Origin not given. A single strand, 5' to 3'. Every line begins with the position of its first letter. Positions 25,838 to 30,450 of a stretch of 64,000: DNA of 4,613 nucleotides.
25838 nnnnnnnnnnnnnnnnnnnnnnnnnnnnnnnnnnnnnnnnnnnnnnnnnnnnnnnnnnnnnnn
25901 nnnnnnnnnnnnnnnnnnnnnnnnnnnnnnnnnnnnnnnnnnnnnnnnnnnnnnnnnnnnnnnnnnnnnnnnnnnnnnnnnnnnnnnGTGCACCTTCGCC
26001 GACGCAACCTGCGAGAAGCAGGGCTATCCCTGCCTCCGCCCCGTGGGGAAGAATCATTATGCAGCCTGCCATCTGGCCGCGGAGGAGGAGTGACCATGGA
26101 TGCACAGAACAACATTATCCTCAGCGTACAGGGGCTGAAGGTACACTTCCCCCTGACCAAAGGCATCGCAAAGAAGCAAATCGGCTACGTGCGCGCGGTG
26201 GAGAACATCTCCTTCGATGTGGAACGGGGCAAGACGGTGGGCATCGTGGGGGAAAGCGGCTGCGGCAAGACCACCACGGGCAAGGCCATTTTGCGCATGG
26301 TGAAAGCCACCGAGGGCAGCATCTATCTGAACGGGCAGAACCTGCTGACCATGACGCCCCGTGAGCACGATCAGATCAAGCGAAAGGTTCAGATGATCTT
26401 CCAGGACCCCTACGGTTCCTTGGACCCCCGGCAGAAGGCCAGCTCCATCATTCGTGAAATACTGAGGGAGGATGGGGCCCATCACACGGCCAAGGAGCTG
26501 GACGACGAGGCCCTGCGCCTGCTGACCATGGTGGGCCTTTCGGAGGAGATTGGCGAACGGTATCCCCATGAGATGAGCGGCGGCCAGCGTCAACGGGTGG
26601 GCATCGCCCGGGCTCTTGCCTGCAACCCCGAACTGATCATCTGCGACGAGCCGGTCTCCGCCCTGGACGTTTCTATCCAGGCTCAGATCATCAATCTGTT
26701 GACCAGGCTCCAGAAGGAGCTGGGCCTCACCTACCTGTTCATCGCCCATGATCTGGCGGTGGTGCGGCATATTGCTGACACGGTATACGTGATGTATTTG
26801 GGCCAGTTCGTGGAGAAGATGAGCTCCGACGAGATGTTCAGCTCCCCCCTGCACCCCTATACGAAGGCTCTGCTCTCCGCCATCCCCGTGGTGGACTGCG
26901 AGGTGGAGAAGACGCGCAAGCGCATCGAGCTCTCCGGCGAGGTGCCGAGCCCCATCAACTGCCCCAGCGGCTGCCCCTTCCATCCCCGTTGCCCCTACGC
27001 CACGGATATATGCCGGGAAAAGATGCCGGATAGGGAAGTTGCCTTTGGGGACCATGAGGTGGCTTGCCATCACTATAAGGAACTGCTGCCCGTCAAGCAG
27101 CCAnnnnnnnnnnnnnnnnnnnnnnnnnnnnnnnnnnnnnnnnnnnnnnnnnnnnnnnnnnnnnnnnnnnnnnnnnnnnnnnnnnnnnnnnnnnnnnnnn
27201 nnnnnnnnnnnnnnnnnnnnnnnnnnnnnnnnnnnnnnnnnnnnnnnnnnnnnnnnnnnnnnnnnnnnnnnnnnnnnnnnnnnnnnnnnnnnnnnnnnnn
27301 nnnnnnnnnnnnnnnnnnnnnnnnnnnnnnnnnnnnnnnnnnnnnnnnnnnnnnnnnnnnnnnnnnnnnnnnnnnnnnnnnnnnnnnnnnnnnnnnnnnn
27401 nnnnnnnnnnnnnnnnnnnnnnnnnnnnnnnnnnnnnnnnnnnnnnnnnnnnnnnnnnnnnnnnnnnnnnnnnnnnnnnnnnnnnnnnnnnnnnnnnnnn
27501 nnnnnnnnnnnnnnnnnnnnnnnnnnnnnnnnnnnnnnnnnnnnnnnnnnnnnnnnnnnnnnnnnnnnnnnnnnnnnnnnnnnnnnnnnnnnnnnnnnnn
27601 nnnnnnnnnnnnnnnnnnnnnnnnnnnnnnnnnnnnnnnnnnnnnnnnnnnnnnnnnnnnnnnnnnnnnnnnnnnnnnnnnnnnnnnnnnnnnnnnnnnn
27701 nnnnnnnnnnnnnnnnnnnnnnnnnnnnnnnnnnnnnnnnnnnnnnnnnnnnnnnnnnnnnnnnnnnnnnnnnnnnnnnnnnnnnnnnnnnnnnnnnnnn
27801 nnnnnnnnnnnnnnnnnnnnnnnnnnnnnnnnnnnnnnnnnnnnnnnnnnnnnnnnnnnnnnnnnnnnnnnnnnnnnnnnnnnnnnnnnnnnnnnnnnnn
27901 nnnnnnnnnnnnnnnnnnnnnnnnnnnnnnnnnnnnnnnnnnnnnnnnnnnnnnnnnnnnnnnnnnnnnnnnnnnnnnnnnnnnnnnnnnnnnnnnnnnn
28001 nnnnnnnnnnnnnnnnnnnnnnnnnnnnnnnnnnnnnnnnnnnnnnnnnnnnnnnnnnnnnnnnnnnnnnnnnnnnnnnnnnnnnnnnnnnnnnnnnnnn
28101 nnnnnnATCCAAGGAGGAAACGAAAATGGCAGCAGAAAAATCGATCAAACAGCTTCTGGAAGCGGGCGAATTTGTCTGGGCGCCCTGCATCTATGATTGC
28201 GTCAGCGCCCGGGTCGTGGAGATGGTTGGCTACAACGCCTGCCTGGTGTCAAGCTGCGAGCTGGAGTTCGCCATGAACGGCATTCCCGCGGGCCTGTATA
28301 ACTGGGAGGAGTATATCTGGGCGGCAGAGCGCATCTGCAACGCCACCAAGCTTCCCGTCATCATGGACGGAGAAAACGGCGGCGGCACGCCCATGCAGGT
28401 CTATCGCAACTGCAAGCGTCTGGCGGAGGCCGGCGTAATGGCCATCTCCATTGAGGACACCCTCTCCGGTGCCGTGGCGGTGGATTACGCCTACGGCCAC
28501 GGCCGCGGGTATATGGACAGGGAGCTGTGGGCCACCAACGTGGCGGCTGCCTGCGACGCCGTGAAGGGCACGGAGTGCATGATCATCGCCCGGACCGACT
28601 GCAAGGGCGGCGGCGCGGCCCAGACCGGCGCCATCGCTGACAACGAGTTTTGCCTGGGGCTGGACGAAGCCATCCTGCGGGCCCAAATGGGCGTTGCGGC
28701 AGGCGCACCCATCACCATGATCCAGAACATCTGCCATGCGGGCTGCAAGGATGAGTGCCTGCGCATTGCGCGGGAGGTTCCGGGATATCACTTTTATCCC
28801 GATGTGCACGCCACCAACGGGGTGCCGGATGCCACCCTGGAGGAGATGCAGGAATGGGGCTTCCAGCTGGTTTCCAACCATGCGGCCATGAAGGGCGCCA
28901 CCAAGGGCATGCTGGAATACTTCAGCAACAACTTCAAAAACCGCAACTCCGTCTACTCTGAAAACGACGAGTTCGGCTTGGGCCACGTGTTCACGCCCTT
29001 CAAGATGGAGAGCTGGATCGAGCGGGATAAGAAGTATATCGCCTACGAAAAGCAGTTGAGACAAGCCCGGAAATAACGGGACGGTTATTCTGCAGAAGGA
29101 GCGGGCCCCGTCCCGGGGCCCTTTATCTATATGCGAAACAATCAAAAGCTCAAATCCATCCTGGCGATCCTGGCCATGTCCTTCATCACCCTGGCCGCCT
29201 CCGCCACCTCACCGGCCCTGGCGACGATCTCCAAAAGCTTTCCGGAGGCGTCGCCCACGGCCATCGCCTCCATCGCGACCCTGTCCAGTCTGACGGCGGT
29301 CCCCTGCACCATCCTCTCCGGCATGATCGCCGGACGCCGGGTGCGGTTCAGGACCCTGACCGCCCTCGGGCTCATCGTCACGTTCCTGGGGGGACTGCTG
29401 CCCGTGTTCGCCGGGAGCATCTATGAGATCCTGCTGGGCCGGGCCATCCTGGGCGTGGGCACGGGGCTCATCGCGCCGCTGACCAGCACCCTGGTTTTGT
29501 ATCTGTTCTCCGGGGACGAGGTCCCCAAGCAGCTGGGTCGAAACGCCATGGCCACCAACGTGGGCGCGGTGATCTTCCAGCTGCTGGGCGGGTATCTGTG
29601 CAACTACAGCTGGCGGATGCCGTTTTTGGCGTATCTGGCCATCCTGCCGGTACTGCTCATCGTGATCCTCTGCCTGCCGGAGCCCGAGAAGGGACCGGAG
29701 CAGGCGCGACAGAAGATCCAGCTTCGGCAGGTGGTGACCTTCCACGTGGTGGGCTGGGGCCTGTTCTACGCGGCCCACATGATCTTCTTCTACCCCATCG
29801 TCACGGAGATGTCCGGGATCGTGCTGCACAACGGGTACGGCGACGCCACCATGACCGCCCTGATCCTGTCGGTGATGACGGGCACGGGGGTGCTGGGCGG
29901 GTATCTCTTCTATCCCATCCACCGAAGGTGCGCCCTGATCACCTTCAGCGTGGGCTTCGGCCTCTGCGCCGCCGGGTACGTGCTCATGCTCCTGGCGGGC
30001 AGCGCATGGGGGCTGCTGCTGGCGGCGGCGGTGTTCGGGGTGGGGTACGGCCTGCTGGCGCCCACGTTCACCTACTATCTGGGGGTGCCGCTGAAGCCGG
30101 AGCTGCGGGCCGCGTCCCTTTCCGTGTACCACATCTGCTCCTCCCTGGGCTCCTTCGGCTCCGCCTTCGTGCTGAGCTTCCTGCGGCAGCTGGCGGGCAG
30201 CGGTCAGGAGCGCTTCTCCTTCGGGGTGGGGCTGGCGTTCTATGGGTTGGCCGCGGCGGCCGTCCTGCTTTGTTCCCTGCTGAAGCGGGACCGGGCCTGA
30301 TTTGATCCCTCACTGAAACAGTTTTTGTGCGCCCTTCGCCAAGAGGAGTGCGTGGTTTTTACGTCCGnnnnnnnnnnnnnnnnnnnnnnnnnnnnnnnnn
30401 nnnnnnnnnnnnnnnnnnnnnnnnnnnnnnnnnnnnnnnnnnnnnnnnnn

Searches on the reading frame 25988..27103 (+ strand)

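Call 20: search_protein_families(library=pfam, proteins=[window:25988-27103:+])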
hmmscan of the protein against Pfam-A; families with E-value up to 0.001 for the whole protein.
window:25988-27103:+ (372 aa): 5 families
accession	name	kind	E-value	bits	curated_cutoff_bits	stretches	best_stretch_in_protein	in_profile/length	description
PF00005.33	ABC_tran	-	2.1e-33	116.3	25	1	72-223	2-136/137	ABC transporter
PF08352.17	oligo_HPY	-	3.4e-19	69.4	27.1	1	275-342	1-65/65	Oligopeptide/dipeptide transporter, C-terminal region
PF02463.25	SMC_N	-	2.3e-07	30.9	40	1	77-267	21-209/220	RecF/RecN/SMC N terminal domain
PF13304.12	AAA_21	-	0.00011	22.8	27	0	188-246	230-290/304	AAA domain, putative AbiEii toxin, Type IV TA system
PF13245.12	AAA_19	-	0.00086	19.9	25.1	0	81-239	11-115/134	AAA domain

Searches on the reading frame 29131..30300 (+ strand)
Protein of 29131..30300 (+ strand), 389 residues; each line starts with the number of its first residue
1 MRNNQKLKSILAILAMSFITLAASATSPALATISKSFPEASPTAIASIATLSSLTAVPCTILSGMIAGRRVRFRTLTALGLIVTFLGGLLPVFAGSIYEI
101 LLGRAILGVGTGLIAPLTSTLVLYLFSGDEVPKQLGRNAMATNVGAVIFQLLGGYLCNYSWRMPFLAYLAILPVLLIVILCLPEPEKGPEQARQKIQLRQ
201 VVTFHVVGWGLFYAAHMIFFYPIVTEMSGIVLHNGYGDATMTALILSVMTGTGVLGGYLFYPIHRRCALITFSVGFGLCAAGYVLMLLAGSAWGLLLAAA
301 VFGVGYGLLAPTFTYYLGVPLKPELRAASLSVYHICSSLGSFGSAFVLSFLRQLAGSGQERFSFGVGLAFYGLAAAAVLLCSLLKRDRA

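Call 20: search_protein_families(library=pfam, proteins=[window:29131-30297:+])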
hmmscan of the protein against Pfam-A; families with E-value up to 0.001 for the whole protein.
window:29131-30297:+ (389 aa): 1 family
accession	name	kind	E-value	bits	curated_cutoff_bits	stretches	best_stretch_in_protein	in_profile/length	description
PF07690.21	MFS_1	-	3.4e-35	122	33.4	1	14-342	3-344/347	Major Facilitator Superfamily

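Call 58: find_encoding_contigs(protein=window:29131-30300:+, flank=10000, max_places=6)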
Protein window:29131-30300:+ (389 aa): 9 contigs read that carry it; 6 places shown.
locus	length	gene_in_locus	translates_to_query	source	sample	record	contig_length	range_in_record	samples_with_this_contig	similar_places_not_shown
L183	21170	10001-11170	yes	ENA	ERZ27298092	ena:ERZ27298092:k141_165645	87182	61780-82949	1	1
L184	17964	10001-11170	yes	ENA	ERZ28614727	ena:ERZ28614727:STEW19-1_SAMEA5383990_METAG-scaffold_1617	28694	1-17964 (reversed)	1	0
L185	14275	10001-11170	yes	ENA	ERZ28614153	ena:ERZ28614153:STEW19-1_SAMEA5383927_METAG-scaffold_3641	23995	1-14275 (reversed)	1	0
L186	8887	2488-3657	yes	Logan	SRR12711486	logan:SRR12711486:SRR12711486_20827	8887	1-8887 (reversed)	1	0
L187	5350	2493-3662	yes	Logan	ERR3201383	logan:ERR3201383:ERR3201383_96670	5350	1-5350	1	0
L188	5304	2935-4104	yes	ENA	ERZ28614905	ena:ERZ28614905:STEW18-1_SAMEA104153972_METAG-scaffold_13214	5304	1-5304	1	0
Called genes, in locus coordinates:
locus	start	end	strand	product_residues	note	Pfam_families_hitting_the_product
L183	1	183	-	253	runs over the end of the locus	PF09339:HTH_IclR, PF01614:IclR_C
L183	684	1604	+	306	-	PF02558:ApbA, PF08546:ApbA_C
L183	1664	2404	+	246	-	PF04199:Cyclase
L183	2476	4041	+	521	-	PF00496:SBP_bac_5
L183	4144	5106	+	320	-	PF19300:BPD_transp_1_N, PF00528:BPD_transp_1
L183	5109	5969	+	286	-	PF00528:BPD_transp_1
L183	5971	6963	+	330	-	PF00005:ABC_tran, PF13304:AAA_21 (weak), PF08352:oligo_HPY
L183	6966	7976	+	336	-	PF02463:SMC_N, PF00005:ABC_tran, PF08352:oligo_HPY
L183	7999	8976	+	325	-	PF13714:PEP_mutase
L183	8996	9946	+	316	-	PF13714:PEP_mutase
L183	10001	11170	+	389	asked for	PF07690:MFS_1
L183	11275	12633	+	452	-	PF01554:MatE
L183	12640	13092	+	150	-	PF04074:DUF386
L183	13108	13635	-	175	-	PF14512:TM1586_NiRdase (faint), PF00881:Nitroreductase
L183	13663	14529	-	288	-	PF02311:AraC_binding, PF07883:Cupin_2, PF00165:HTH_AraC (weak), PF12833:HTH_18, PF00165:HTH_AraC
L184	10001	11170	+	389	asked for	PF07690:MFS_1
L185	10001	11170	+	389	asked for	PF07690:MFS_1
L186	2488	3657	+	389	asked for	PF07690:MFS_1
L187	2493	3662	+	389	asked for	PF07690:MFS_1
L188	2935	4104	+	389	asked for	PF07690:MFS_1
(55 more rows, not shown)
